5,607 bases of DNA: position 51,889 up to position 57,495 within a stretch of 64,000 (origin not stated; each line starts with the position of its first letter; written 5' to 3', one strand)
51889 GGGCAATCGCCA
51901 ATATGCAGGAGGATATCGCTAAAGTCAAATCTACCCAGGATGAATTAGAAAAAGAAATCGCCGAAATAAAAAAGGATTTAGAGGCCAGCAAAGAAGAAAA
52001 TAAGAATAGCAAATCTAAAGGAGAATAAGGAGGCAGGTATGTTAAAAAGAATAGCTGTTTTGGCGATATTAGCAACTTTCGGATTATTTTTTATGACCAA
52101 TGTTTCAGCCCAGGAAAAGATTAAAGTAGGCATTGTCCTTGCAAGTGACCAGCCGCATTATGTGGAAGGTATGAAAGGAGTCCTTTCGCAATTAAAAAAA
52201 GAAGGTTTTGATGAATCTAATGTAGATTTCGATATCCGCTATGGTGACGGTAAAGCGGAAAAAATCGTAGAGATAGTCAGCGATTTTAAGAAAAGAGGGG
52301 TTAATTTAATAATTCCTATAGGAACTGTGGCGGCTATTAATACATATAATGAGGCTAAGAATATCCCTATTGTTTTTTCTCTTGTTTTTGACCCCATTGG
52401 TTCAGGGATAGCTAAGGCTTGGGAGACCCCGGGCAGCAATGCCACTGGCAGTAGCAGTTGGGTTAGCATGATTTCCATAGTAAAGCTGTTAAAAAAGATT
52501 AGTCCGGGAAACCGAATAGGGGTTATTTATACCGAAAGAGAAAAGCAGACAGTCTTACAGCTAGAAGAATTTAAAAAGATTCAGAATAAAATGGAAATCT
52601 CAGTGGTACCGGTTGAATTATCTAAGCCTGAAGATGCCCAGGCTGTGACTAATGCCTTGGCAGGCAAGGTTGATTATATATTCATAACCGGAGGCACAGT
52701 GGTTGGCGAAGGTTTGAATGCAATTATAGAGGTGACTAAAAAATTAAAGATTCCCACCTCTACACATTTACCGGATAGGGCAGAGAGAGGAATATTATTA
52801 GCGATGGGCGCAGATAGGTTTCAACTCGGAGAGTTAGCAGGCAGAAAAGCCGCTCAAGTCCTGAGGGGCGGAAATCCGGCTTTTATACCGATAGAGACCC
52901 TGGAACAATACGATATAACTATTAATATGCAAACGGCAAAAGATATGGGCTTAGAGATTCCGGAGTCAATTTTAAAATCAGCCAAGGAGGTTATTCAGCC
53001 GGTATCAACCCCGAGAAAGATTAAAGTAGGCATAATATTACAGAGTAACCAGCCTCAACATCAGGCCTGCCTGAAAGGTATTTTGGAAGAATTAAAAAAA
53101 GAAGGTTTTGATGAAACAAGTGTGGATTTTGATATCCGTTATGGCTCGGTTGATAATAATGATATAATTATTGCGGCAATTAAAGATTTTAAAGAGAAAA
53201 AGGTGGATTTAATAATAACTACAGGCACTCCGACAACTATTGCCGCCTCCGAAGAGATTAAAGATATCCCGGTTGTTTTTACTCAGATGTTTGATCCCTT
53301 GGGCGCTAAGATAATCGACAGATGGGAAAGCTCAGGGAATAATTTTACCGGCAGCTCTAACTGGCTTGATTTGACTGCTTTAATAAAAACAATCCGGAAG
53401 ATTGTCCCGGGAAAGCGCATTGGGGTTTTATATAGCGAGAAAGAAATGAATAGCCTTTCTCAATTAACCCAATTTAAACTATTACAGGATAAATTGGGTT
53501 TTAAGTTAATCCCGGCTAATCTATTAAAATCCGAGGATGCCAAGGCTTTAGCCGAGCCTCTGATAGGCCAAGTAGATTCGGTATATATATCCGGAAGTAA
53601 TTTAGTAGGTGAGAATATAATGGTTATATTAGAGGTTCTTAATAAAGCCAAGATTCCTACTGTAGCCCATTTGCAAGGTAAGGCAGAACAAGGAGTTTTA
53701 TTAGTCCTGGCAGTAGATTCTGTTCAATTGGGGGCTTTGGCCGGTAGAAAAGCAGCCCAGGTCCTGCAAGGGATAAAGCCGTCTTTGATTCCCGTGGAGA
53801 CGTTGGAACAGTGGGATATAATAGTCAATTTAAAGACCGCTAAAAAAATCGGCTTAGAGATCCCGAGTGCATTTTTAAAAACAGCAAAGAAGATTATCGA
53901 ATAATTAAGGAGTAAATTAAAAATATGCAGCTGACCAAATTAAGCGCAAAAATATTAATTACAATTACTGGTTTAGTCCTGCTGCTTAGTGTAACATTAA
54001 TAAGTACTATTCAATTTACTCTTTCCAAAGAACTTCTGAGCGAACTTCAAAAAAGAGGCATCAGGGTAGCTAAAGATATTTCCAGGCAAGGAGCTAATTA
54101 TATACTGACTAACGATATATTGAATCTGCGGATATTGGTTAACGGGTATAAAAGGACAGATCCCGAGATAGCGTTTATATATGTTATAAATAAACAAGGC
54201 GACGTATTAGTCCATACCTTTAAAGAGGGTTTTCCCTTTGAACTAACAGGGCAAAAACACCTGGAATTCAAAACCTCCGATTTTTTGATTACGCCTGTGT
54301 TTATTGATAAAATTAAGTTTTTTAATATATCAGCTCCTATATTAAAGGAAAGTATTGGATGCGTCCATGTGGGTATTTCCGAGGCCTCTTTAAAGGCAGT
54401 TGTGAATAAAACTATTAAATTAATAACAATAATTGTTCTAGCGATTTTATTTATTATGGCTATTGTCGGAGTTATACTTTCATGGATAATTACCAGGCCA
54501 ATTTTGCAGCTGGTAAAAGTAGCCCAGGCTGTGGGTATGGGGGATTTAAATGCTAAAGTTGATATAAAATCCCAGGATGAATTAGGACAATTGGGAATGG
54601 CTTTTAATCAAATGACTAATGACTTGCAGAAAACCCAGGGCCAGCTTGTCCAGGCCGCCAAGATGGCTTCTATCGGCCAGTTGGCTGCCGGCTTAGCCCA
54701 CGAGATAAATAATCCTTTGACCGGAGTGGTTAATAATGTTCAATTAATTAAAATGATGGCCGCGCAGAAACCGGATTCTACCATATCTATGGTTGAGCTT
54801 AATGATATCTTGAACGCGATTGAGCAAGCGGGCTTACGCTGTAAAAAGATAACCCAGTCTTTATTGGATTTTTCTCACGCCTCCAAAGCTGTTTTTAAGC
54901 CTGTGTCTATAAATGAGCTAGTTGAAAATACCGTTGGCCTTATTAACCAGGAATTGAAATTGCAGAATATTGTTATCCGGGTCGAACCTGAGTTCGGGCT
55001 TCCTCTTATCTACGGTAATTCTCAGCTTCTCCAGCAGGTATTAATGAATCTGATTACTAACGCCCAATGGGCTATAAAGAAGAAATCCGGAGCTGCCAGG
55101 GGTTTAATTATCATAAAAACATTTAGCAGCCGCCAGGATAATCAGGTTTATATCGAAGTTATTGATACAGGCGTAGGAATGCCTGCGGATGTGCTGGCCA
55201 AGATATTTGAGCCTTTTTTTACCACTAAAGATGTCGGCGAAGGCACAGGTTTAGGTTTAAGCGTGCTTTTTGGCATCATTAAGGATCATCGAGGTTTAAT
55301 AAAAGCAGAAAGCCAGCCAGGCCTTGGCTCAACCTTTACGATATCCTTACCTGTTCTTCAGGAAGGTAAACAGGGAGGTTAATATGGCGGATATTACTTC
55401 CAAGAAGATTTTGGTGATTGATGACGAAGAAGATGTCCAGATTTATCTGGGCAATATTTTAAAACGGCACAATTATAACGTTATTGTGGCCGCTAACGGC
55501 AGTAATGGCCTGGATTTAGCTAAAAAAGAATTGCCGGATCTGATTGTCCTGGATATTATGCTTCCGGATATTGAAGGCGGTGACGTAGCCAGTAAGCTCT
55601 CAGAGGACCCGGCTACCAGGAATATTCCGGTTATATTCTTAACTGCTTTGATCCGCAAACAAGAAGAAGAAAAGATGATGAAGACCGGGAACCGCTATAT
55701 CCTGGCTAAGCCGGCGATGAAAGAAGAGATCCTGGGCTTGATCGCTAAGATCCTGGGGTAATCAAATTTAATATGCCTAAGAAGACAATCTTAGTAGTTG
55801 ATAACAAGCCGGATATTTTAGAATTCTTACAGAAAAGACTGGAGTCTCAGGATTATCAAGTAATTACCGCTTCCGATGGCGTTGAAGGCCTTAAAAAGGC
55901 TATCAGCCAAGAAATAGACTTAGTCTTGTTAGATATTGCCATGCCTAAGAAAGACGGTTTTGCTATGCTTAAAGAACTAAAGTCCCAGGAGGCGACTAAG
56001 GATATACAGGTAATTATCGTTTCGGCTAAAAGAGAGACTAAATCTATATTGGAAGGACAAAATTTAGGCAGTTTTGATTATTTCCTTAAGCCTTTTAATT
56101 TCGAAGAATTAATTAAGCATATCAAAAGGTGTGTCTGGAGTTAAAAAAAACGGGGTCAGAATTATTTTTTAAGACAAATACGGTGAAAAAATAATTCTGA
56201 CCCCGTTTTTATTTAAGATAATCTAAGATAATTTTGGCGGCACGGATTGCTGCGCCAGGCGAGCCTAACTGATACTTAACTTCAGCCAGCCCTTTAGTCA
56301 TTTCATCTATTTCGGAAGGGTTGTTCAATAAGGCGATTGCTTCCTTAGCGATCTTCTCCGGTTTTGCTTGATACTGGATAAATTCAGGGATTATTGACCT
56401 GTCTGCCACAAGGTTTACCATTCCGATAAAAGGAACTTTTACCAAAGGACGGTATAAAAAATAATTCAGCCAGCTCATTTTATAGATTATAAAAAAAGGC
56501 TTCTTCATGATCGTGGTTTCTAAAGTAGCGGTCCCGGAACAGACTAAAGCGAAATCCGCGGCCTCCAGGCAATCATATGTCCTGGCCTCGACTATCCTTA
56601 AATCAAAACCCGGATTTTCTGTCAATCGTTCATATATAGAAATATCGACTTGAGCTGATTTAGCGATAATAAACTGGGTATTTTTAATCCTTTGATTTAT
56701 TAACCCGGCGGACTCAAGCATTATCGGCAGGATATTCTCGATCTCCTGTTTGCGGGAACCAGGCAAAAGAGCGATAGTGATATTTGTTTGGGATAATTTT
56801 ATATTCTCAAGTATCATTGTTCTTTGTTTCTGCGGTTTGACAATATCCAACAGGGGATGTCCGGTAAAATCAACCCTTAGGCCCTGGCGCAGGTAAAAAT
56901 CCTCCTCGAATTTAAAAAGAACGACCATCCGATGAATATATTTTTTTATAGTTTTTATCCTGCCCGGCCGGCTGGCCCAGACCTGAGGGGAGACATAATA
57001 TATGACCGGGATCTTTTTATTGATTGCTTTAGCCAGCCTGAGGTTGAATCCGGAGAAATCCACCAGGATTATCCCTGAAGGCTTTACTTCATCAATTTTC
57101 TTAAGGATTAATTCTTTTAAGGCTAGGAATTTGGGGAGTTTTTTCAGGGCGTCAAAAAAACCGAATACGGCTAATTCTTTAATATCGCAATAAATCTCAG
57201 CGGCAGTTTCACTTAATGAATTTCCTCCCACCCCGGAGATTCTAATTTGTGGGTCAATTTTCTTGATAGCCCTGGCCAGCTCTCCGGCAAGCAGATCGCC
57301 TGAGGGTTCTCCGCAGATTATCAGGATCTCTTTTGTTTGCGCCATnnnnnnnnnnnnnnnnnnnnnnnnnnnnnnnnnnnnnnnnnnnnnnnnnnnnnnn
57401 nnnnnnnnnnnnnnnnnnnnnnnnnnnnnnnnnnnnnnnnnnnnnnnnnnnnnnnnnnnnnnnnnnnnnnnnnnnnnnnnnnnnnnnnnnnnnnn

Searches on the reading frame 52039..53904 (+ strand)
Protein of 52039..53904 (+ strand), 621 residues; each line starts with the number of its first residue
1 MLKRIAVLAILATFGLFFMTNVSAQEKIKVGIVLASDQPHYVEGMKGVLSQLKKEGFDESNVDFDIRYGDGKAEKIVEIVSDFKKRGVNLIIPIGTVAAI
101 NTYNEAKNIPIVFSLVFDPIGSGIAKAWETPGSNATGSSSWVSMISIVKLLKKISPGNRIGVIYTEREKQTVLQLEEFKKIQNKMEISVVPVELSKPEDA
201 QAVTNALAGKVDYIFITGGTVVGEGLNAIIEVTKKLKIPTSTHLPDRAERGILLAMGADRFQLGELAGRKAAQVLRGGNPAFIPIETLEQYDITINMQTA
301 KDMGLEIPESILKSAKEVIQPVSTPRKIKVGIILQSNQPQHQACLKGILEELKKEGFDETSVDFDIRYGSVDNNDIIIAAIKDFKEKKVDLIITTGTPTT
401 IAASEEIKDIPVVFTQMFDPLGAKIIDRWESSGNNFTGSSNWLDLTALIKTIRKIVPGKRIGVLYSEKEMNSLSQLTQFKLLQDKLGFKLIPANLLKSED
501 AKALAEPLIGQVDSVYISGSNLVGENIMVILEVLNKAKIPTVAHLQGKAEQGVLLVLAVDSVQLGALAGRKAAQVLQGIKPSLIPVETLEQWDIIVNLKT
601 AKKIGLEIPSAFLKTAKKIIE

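Call 11: search_protein_families(library=pfam, proteins=[window:52039-53904:+], max_evalue=0.00001)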
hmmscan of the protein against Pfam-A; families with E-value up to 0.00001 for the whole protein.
window:52039-53904:+ (621 aa): 2 families
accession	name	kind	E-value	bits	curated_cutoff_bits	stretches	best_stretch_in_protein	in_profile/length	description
PF04392.18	ABC_sub_bind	-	1.8e-112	375.8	25.9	2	329-619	1-292/293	ABC transporter substrate binding protein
PF13407.12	Peripla_BP_4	-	1.9e-09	37.9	35.1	1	185-426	31-226/258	Periplasmic binding protein domain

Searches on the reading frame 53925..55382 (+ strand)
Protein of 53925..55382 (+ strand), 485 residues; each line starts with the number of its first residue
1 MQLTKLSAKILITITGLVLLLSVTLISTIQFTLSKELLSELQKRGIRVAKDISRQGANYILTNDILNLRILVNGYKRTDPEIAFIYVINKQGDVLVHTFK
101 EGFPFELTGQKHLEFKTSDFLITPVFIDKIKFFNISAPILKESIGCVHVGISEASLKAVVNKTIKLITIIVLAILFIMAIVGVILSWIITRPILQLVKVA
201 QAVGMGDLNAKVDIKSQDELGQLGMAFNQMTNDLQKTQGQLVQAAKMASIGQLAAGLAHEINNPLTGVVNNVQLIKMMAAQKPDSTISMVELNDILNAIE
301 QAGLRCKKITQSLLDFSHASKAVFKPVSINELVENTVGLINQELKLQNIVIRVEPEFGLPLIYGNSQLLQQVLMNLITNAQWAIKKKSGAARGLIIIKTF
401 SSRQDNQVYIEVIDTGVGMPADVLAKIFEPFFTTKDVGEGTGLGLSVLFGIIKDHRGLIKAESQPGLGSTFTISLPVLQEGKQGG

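Call 12: search_protein_families(library=pfam, proteins=[window:53925-55382:+], max_evalue=0.00001)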
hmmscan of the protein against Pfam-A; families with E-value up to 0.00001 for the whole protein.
window:53925-55382:+ (485 aa): 4 families
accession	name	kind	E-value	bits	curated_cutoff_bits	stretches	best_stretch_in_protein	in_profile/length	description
PF02518.31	HATPase_c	-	1.2e-22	80.9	26.4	1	365-477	2-109/111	Histidine kinase-, DNA gyrase B-, and HSP90-like ATPase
PF00672.30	HAMP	-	8.5e-16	58.5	25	1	185-235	2-52/53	HAMP domain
PF00512.31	HisKA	-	5.9e-11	42.7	26.9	1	251-318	3-62/66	His Kinase A (phospho-acceptor) domain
PF17203.10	sCache_3_2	-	2e-09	38.1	28.4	1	35-162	4-137/140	Single cache domain 3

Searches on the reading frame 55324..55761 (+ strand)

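Call 22: search_protein_families(library=pfam, proteins=[window:55324-55761:+], max_evalue=0.1)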
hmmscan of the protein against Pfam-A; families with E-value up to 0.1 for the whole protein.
window:55324-55761:+ (145 aa): 2 families
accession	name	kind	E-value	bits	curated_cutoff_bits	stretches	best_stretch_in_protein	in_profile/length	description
PF00072.30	Response_reg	-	8.5e-23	81.1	30.2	1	29-139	1-109/111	Response regulator receiver domain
PF24943.1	Fn3_Dep-1_2nd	-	0.0081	16.4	27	1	28-58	50-80/97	Dep-1 second Fn3-like domain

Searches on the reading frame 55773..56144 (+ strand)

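Call 22: search_protein_families(library=pfam, proteins=[window:55773-56144:+], max_evalue=0.1)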
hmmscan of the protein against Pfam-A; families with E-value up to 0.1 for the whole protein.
window:55773-56144:+ (123 aa): 2 families
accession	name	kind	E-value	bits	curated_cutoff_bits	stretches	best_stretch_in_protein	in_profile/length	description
PF00072.30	Response_reg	-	5e-27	94.7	30.2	1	6-118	1-111/111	Response regulator receiver domain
PF21155.3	VpsT-like_REC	-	0.049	14.2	27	1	19-118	16-113/124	VpsT-like, receiver domain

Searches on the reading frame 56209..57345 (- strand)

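Call 22: search_protein_families(library=pfam, proteins=[window:56209-57345:-], max_evalue=0.1)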
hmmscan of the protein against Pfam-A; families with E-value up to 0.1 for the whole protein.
window:56209-57345:- (378 aa): 1 family
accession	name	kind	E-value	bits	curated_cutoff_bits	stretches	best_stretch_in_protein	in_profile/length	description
PF02684.21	LpxB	-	1.8e-90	304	22.6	1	7-349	1-347/374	Lipid-A-disaccharide synthetase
